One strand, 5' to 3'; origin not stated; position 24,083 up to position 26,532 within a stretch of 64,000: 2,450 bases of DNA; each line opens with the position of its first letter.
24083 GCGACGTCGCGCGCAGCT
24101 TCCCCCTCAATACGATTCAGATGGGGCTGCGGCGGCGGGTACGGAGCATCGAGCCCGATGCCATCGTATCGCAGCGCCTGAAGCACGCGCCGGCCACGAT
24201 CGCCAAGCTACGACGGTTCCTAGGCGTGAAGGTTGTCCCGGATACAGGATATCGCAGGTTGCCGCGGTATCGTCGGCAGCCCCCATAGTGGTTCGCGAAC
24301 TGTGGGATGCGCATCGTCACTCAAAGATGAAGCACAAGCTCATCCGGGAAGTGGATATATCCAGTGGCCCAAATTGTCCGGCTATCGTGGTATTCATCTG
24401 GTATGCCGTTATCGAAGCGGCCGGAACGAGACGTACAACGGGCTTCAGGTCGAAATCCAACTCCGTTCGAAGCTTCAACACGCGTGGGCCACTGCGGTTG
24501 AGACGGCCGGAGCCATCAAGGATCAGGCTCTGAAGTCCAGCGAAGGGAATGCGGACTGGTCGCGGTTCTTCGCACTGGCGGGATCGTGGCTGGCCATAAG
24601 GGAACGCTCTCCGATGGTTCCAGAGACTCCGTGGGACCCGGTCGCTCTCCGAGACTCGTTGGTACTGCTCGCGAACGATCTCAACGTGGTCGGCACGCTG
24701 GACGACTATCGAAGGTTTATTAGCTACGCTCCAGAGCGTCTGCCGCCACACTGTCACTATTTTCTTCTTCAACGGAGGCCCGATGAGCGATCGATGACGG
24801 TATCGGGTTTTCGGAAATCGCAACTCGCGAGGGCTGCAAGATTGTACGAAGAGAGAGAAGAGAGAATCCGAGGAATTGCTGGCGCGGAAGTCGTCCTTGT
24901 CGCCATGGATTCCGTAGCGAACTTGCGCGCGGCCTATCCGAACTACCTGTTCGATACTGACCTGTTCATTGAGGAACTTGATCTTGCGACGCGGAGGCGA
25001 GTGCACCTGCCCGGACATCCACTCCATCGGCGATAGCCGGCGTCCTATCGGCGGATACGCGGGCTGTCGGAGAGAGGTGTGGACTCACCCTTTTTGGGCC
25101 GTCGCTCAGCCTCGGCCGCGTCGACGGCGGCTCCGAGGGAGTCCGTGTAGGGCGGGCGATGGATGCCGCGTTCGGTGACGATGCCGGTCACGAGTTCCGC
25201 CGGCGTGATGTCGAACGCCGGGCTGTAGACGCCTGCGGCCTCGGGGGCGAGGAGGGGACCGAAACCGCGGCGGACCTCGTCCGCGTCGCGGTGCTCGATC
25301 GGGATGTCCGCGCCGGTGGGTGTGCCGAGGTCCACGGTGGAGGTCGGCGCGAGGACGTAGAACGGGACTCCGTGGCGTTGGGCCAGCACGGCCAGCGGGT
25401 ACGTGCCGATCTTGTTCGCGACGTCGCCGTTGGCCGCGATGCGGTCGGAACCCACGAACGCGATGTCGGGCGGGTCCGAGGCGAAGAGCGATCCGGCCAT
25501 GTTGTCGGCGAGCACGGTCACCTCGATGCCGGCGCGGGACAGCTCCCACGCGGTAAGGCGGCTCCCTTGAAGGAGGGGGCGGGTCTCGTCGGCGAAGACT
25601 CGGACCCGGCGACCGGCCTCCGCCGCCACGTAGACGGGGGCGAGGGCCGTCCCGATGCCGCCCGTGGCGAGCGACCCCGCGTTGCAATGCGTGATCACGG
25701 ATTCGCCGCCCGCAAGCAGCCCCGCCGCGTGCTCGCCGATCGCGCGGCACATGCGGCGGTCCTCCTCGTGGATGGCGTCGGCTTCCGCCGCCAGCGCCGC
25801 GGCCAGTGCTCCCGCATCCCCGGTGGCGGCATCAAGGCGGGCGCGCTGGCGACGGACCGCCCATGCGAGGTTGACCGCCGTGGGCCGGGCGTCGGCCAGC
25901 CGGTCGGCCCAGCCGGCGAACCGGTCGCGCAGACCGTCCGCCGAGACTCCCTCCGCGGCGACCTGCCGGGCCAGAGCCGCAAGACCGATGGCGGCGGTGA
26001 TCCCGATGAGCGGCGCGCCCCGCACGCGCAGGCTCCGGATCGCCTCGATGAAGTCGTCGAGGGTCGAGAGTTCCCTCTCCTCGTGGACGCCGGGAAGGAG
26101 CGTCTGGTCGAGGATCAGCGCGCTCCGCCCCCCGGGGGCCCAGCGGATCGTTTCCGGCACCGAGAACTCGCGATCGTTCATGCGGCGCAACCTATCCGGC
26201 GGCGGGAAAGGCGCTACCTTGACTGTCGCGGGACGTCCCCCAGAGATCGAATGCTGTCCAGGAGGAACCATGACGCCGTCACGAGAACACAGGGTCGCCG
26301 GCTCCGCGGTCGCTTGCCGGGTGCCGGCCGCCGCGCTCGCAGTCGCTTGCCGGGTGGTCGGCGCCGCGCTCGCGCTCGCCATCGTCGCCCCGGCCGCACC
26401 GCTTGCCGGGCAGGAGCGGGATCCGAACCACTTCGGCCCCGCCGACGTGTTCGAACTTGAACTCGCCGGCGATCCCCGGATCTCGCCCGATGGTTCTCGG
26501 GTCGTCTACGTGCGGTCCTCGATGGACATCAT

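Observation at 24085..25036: Hidden, broken CapRel-like fused toxin-antitoxin (anti-phage toxSAS) with three frameshifts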

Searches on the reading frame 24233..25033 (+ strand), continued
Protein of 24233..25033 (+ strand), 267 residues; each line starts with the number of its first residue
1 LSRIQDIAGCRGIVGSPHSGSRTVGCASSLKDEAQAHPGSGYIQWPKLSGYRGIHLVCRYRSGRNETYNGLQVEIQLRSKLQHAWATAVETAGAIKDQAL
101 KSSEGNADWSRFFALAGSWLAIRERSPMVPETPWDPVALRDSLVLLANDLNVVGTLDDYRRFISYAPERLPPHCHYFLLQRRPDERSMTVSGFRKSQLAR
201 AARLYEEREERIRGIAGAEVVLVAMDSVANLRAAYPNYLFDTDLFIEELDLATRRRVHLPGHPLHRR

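Call 47: find_related_loci(query=P0001, collection=genome_contigs, flank=4000)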
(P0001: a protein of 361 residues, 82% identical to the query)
Query P0001 (361 aa) in genome_contigs; peptide patterns used: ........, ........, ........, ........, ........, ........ (x = any residue, [..] = any of these).
161 stretches matched a pattern; 64 encode a relative of the query (tblastn E <= 1e-3); 64 distinct loci.
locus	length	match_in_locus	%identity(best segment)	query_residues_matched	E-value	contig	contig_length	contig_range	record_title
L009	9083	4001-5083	93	1-361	0e+0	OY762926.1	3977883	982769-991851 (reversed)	MAG: Gemmatimonadota bacterium isolate 6e3ee631-f785-49ea-85f7-2f24cfa146af genome assembly, chromosome: 1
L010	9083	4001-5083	91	1-361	0e+0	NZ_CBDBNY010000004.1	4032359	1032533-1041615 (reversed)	MAG: Candidatus Palauibacter sp. isolate 9c20def5-05d6-4f68-ae38-90b01f08d4a3 contig_3, whole genome shotgun sequence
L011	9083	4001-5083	89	1-361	0e+0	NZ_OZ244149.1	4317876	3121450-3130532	MAG: Candidatus Palauibacter sp. isolate 0d4ab03e-7888-48a4-aad6-e62ffb5e22cc chromosome 1, complete sequence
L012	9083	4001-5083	88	1-361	0e+0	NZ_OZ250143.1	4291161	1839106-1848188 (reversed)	MAG: Candidatus Palauibacter sp. isolate 48ff9d69-b9c1-46bb-834c-a9f20826d9c9 chromosome 1, complete sequence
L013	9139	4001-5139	87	1-361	3e-171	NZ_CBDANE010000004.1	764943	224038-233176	MAG: Candidatus Palauibacter sp. isolate 86f7a3db-c590-4dc5-8cab-a69d54639cc7 contig_4, whole genome shotgun sequence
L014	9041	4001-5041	53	1-343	5e-110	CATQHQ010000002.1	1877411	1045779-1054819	MAG: Longimicrobiales bacterium isolate bdafc7ec-6e0c-465c-8f66-a453459d6fe7 genome assembly, contig: contig_2, whole ge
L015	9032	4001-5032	53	1-344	1e-109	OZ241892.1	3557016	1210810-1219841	MAG: Longimicrobiales bacterium isolate 965cf16a-5773-499c-9876-59df87241a83 genome assembly, chromosome: 1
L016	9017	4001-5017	48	3-346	6e-100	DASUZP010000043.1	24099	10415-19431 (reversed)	MAG TPA_asm: Solirubrobacterales bacterium isolate SMAG_U1926 k141_285771, whole genome shotgun sequence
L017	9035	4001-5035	49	1-348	1e-99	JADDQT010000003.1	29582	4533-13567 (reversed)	MAG: Actinomycetota bacterium isolate YB1_3 AB19_YB1_32_length_29585_cov_20, whole genome shotgun sequence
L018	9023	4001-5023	48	3-344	2e-93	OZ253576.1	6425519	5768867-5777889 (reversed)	MAG: Vicinamibacterales bacterium isolate 6a0cd737-ee79-44fe-98ec-e457d3034484 genome assembly, chromosome: 1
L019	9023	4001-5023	48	3-344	4e-93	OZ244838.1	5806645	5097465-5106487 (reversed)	MAG: Vicinamibacterales bacterium isolate 9acdbeb3-a231-4dbc-ad07-da4441d3703d genome assembly, chromosome: 1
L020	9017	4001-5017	49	3-344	2e-92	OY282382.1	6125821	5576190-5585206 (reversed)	MAG: uncultured Vicinamibacterales bacterium isolate e65da963-7c29-4b68-91ce-224fd25ea74c genome assembly, chromosome: 1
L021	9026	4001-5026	48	3-343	1e-87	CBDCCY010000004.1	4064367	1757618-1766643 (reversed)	MAG: Vicinamibacterales bacterium isolate 30d25617-1a2a-4ddc-b9f5-a158cac5d056 genome assembly, contig: contig_4, whole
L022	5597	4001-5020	45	1-346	9e-88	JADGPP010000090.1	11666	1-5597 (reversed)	MAG: Solirubrobacteraceae bacterium isolate Chersky.18_22 contig-100_1642, whole genome shotgun sequence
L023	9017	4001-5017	44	3-344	6e-87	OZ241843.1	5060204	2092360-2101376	MAG: Vicinamibacterales bacterium isolate d728d8a6-ce75-4a6f-b799-faf650d2db42 genome assembly, chromosome: 1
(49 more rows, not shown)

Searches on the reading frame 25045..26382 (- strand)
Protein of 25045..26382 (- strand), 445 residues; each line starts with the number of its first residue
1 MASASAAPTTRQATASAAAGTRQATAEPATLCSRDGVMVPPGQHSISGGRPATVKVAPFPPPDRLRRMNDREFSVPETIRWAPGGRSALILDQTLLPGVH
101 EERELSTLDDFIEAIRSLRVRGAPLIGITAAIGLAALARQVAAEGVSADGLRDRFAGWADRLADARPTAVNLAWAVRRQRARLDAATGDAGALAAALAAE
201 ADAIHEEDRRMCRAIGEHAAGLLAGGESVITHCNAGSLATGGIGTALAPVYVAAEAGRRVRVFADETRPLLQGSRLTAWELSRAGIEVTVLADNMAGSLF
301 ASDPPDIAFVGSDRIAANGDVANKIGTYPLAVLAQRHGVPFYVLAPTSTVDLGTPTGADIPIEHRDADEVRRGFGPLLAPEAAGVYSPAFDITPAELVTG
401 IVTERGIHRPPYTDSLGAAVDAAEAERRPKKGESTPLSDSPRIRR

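Call 5: search_protein_families(library=pfam, proteins=[window:25045-26382:-], max_evalue=0.1)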
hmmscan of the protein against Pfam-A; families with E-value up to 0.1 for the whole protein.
window:25045-26382:- (445 aa): 1 family
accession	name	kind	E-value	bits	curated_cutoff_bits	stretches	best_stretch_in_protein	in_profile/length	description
PF01008.23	IF-2B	-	2.4e-72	244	22.4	1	120-410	2-280/280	Initiation factor 2 subunit family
